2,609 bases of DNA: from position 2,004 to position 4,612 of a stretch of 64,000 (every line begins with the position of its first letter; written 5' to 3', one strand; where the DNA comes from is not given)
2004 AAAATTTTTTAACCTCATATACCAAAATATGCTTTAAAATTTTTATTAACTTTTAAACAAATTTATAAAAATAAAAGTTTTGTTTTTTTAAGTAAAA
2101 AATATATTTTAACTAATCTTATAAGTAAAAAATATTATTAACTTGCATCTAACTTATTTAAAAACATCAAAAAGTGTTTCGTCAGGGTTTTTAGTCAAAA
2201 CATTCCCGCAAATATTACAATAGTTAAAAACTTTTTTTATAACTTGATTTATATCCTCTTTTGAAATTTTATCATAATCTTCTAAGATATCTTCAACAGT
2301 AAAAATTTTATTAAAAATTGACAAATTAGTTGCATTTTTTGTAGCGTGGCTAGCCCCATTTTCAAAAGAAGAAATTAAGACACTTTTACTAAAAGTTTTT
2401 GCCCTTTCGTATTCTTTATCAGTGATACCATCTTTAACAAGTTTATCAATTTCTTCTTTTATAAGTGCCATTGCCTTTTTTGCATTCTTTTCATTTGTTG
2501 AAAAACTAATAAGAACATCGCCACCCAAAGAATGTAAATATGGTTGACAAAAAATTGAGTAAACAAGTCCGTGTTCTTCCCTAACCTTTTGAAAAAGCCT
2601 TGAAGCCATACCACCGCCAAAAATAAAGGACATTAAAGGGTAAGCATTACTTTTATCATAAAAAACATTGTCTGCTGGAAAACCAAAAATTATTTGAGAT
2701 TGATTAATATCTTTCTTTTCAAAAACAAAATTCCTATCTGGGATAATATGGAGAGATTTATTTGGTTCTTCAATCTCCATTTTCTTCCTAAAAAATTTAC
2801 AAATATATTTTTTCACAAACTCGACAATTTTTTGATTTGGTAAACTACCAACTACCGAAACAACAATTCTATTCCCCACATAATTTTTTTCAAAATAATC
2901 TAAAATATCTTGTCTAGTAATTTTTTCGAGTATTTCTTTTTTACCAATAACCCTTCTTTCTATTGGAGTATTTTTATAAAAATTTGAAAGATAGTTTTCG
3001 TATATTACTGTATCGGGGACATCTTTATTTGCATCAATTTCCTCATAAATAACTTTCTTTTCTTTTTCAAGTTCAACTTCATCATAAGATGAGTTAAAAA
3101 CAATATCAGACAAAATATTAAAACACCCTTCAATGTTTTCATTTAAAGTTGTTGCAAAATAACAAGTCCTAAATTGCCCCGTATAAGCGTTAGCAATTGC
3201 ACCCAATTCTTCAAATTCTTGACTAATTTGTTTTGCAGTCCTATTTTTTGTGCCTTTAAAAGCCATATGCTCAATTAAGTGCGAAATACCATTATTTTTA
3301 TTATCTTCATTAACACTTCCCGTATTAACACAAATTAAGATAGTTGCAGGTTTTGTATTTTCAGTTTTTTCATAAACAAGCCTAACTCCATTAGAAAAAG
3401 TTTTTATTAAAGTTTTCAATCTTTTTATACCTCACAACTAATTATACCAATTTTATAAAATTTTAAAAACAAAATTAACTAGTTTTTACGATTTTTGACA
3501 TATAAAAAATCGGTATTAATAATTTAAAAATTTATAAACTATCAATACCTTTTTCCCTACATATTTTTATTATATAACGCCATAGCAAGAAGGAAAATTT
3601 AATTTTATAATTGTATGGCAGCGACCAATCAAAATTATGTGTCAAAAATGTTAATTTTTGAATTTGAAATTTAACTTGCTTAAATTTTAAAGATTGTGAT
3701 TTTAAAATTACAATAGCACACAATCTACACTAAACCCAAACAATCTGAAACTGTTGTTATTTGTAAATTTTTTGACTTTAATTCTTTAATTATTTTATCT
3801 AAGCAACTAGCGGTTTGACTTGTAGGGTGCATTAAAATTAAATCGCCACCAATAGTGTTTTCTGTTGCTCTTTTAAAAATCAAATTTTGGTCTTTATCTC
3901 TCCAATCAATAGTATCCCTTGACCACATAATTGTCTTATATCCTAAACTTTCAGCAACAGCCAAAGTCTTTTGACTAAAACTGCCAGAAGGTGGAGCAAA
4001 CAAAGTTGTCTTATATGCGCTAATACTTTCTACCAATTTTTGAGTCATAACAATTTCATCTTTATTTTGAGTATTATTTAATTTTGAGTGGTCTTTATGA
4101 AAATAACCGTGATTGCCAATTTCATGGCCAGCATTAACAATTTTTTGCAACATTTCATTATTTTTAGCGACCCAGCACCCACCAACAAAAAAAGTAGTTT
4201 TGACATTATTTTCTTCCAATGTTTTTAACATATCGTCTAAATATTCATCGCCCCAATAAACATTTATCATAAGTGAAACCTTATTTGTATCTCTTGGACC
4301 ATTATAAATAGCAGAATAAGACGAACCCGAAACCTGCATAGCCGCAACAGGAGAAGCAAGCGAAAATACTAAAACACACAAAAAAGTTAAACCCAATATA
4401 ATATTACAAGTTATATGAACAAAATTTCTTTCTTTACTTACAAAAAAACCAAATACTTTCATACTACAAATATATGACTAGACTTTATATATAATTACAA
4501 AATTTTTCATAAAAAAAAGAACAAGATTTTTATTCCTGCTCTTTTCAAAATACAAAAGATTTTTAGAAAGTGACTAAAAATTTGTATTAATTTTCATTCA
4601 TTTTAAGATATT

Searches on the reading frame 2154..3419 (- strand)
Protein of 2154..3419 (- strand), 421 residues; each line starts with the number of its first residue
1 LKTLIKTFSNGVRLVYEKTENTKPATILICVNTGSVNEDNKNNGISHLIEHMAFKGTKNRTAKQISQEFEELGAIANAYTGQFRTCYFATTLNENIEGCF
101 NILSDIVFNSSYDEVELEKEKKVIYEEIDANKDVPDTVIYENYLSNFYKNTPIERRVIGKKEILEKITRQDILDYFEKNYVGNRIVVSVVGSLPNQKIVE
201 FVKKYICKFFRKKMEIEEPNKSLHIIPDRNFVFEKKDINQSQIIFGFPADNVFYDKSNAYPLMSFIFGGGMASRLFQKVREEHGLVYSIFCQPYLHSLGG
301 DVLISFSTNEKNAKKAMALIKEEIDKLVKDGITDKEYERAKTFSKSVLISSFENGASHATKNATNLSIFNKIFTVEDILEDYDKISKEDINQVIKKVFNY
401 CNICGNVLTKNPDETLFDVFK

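Call 15: search_protein_families(library=pfam, proteins=[window:2154-3419:-])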
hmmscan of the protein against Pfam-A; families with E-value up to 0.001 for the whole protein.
window:2154-3419:- (421 aa): 2 families
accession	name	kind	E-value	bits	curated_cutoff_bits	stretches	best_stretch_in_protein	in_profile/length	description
PF00675.25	Peptidase_M16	-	1.6e-37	129.1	22.3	1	14-159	2-147/149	Insulinase (Peptidase family M16)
PF05193.26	Peptidase_M16_C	-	1.1e-36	126.8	23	1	166-342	1-179/181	Peptidase M16 inactive domain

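Call 56: find_encoding_contigs(protein=window:2154-3419:-, flank=10000, max_places=6)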
Protein window:2154-3419:- (421 aa): 3 contigs read that carry it; 2 places shown.
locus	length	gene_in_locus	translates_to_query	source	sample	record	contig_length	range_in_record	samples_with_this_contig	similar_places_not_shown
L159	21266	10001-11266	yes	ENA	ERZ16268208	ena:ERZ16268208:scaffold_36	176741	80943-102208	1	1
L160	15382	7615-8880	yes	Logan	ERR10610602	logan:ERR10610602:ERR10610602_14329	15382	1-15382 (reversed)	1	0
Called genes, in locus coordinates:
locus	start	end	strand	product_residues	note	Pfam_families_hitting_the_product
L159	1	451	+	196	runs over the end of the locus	PF01330:RuvA_N, PF00633:HHH (faint), PF14520:HHH_5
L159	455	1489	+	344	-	PF06068:TIP49 (faint), PF05496:RuvB_N, PF07728:AAA_5, PF13173:AAA_14 (faint), PF00004:AAA, PF17864:AAA_lid_4, PF05491:WHD_RuvB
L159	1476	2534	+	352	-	PF02547:Queuosine_synth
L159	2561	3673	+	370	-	PF01702:TGT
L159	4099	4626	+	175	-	PF02699:YajC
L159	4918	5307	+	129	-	PF12670:DUF3792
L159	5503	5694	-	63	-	-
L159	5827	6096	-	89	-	-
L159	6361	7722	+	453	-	-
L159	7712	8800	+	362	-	PF02355:SecD_SecF_C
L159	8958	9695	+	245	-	PF10096:DUF2334 (faint), PF01522:Polysacc_deac_1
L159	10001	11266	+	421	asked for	PF00675:Peptidase_M16, PF05193:Peptidase_M16_C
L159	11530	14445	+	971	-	PF17854:FtsK_alpha, PF01580:FtsK_SpoIIIE, PF01935:DUF87 (weak), PF09397:FtsK_gamma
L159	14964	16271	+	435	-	PF00919:UPF0004, PF04055:Radical_SAM, PF18693:TRAM_2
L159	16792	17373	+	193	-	PF01066:CDP-OH_P_transf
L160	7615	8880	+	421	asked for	PF00675:Peptidase_M16, PF05193:Peptidase_M16_C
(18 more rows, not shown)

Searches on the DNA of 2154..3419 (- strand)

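Call 63: search_dna_similar(query=L159:20680-20800:-, collection=phages, mode=distant, max_evalue=0.01)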
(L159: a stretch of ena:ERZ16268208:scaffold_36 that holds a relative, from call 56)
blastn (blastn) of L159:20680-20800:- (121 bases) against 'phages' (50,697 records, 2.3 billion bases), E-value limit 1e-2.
No match.

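Call 105: search_dna_similar(query=L159:20680-20800:-, collection=plasmids, mode=distant, max_evalue=0.1)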
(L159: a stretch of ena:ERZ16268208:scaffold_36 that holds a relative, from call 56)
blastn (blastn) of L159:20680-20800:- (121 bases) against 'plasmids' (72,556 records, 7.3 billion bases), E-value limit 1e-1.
Records with a match: 1; places in all: 1; records where one place covers at least 80% of the query: 0.
Best place of each record, by identity: 80-90% 1.
By first word of the organism name: Bacillus 1.
By predicted mobility (MOB-suite, as given by PLSDB): non-mobilizable 1.
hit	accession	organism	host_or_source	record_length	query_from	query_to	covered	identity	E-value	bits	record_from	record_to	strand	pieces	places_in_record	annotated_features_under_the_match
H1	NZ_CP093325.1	Bacillus sp. N5-665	whole organism,peat soil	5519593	29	65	31%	86.5%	3e-2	46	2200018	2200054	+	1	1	none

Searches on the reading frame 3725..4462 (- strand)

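Call 15: search_protein_families(library=pfam, proteins=[window:3725-4462:-])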
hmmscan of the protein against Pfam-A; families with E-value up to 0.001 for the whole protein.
window:3725-4462:- (245 aa): 2 families
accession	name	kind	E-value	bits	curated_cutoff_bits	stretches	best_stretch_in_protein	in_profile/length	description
PF01522.26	Polysacc_deac_1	-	6.2e-29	100.9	23.1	1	57-177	4-123/124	Polysaccharide deacetylase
PF10096.14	DUF2334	-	3e-06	27.4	26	1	103-181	57-146/203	Uncharacterized protein conserved in bacteria (DUF2334)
